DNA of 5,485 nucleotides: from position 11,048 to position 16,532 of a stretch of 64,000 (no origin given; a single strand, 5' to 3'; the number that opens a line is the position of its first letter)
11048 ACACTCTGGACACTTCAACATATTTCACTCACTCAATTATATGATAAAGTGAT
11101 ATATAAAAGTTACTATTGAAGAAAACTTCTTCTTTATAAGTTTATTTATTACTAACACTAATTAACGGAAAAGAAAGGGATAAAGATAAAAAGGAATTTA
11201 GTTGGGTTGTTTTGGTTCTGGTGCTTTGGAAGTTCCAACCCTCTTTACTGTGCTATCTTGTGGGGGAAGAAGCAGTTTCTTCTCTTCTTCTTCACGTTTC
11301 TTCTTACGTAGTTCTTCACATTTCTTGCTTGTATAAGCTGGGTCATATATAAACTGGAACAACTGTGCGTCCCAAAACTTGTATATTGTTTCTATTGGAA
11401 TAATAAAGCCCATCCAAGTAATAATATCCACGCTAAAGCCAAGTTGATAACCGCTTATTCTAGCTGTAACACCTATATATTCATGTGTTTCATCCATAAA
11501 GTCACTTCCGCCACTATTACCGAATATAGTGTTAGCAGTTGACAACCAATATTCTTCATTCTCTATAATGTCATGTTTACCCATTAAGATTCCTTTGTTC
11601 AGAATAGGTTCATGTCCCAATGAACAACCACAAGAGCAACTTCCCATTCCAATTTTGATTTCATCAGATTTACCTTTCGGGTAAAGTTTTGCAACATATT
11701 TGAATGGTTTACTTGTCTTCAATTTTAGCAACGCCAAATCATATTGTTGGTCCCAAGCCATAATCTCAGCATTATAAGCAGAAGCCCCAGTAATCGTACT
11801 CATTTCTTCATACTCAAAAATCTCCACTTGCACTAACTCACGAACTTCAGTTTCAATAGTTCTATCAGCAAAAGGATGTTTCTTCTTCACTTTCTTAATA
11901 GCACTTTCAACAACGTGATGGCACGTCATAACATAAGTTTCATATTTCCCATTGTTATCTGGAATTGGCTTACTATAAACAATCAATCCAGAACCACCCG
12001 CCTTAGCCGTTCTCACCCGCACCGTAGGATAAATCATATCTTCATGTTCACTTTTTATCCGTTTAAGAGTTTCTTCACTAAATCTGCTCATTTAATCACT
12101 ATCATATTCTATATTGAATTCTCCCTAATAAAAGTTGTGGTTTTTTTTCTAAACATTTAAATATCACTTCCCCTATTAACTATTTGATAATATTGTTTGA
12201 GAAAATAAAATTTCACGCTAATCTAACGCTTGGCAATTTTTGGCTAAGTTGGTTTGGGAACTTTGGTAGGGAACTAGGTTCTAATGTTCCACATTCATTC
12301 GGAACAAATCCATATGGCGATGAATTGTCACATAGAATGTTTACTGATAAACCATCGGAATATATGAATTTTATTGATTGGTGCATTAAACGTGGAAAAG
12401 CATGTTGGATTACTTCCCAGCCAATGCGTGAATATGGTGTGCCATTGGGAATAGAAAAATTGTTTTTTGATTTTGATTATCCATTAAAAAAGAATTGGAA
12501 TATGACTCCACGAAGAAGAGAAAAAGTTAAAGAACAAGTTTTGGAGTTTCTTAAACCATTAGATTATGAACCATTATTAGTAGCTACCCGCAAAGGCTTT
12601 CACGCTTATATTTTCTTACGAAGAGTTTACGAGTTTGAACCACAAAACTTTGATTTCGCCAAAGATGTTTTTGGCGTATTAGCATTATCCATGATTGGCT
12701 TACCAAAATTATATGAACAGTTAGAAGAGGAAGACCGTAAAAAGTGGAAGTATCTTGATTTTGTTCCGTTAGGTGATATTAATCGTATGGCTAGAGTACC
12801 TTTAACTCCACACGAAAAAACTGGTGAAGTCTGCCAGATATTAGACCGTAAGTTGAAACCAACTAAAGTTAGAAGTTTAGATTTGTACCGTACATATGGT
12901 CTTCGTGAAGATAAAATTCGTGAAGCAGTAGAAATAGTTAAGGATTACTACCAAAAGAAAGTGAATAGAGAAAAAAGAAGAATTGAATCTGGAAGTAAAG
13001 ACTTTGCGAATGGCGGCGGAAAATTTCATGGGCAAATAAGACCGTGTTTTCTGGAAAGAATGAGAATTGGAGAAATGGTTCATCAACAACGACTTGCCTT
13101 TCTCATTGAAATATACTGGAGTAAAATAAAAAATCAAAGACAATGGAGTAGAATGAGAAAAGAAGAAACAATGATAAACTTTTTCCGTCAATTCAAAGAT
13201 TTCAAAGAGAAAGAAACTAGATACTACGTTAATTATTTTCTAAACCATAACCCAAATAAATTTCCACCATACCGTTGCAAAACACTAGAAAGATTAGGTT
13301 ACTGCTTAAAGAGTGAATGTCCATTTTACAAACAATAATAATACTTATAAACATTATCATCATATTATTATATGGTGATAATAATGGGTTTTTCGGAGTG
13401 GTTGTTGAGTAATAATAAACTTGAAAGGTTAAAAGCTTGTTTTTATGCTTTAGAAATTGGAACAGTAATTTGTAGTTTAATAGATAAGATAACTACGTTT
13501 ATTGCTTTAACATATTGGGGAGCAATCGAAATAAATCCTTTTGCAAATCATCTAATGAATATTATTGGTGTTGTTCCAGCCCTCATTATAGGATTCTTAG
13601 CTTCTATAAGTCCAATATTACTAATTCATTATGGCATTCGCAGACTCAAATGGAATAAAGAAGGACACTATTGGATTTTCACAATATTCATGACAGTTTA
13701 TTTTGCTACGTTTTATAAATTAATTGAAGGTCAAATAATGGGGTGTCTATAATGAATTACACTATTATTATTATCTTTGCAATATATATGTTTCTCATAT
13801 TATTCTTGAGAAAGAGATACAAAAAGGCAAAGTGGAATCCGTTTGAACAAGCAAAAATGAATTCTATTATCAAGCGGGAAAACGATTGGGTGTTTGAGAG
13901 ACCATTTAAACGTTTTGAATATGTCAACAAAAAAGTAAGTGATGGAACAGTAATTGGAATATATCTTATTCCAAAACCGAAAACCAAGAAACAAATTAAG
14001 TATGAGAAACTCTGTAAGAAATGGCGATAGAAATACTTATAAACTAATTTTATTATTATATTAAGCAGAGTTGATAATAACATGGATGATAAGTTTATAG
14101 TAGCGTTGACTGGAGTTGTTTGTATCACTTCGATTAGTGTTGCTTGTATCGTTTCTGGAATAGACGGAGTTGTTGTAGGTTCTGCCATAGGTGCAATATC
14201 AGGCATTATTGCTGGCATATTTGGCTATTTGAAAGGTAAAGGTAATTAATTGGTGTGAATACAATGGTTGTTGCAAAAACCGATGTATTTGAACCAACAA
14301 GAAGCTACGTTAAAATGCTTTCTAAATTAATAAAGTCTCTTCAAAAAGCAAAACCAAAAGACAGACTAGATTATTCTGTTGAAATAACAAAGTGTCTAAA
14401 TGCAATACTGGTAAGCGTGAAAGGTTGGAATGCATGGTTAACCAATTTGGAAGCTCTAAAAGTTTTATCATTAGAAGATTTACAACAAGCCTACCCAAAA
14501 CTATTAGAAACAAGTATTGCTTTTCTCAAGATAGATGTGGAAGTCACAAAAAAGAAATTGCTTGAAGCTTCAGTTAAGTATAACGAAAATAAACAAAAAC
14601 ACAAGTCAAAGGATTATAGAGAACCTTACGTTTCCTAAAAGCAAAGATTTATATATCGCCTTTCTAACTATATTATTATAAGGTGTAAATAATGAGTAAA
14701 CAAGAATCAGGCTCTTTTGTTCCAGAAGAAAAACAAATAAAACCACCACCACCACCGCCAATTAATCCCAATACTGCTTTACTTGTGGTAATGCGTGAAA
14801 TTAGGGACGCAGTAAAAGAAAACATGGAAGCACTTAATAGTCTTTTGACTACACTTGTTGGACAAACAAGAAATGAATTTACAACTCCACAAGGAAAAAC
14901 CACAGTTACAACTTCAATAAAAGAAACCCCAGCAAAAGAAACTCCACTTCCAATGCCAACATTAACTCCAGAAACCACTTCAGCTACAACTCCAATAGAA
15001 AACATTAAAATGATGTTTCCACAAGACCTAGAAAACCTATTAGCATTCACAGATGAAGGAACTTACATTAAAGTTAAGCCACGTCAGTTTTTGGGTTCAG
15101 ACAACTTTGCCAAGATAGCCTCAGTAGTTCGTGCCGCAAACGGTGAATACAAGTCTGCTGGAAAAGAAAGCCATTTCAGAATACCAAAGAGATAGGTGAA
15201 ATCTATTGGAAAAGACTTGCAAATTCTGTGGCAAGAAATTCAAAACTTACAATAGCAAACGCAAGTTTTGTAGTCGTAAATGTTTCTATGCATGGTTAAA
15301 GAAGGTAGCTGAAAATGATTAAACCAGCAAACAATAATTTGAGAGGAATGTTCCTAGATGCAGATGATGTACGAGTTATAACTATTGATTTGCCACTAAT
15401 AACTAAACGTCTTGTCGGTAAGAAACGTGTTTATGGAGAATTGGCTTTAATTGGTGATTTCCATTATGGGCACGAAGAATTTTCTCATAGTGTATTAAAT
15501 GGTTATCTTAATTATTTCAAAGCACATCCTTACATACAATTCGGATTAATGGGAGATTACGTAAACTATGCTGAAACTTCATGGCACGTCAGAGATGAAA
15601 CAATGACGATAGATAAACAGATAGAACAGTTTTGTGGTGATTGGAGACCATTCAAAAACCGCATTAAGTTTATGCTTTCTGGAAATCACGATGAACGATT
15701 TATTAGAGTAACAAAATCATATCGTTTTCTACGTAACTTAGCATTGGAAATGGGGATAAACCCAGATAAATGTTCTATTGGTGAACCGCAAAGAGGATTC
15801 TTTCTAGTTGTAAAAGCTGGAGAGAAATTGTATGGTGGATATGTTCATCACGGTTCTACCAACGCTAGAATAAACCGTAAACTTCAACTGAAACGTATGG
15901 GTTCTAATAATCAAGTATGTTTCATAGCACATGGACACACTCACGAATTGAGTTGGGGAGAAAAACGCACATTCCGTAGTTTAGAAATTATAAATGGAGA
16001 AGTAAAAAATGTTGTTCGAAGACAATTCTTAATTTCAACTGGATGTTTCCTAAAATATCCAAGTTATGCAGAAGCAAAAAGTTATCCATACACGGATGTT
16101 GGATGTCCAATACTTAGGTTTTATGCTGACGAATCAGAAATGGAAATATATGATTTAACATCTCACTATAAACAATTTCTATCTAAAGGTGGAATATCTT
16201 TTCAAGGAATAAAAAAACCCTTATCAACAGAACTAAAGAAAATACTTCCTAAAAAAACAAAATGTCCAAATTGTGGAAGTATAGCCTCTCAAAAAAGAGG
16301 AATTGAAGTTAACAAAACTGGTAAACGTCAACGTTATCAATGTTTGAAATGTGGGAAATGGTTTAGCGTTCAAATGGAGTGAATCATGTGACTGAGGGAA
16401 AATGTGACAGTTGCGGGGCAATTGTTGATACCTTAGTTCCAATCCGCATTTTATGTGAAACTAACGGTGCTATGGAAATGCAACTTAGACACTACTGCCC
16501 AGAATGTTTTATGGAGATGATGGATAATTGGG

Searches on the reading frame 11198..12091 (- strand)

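Call 7: search_protein_families(library=pfam, proteins=[window:11198-12091:-], max_evalue=0.001)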
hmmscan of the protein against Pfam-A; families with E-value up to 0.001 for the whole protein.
window:11198-12091:- (297 aa): 1 family
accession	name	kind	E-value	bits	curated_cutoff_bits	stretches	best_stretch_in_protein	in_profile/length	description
PF13365.12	Trypsin_2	-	3e-11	44.7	27.6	1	48-208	10-144/144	Trypsin-like peptidase domain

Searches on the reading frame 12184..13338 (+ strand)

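Call 7: search_protein_families(library=pfam, proteins=[window:12184-13338:+], max_evalue=0.001)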
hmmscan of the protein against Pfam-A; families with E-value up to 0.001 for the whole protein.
window:12184-13338:+ (384 aa): 0 families

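Call 22: search_protein_families(library=phrogs, proteins=[window:12184-13338:+], max_evalue=0.01)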
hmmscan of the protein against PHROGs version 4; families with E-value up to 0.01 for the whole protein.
window:12184-13338:+ (384 aa): 1 family
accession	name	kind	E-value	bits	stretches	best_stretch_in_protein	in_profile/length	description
phrog_9660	-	unknown function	5.1e-08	33.5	1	327-383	338-397/407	-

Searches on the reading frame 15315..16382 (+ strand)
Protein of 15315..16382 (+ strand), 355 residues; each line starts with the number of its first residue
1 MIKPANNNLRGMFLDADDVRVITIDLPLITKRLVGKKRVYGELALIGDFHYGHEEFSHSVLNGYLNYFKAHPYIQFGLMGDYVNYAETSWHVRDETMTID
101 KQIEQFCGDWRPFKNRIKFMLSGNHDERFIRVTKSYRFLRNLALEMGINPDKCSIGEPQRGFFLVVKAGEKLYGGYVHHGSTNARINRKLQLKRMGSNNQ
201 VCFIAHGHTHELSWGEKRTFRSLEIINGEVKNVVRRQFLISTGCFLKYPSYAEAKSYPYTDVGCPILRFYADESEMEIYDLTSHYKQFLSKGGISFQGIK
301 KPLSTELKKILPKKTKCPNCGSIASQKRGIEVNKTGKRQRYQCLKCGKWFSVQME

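Call 7: search_protein_families(library=pfam, proteins=[window:15315-16382:+], max_evalue=0.001)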
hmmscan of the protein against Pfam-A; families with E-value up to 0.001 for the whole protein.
window:15315-16382:+ (355 aa): 1 family
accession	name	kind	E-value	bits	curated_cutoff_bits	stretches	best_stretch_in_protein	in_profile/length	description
PF00149.33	Metallophos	-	0.00019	22.4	21.5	1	44-211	4-190/191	Calcineurin-like phosphoesterase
